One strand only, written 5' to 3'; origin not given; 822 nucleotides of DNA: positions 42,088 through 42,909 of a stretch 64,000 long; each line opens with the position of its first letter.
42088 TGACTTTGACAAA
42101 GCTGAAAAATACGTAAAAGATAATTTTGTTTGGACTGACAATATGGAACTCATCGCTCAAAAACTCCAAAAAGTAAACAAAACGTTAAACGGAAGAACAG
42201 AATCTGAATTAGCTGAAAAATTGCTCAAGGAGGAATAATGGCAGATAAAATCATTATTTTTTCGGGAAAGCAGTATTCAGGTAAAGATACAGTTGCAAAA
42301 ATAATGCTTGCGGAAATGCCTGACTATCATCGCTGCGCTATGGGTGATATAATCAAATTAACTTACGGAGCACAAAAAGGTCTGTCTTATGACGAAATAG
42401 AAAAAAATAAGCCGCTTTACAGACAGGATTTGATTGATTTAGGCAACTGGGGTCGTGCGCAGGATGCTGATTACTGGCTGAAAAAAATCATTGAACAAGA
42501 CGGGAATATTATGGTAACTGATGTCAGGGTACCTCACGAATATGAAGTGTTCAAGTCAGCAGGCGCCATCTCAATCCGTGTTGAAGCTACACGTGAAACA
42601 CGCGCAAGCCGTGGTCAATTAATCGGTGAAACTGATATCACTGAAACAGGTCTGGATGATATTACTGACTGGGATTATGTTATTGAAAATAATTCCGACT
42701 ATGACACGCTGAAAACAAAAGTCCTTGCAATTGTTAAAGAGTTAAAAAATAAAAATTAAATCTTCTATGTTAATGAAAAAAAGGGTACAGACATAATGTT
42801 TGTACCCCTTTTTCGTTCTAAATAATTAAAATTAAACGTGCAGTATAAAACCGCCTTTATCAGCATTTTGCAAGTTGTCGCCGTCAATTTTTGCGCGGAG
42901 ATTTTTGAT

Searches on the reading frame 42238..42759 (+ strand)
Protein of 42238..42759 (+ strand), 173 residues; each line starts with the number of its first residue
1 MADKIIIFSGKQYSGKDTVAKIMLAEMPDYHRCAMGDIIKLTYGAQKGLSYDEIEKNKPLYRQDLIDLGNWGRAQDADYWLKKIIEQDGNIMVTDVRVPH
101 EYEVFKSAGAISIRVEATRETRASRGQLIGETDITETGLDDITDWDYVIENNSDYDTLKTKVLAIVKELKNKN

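Call 33: search_protein_families(library=pfam, proteins=[window:42238-42759:+], max_evalue=0.0001)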
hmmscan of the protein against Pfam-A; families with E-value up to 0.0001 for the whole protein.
window:42238-42759:+ (173 aa): 3 families
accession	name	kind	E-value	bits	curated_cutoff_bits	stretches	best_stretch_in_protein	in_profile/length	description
PF21448.3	DNMK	-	4.4e-14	53.1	27.1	1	70-161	150-232/232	Deoxynucleotide monophosphate kinase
PF04275.20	P-mevalo_kinase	-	4.5e-13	49.6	33.8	1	8-107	1-110/114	Phosphomevalonate kinase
PF13238.12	AAA_18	-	1.8e-05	25.6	29.4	1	6-136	1-118/128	AAA domain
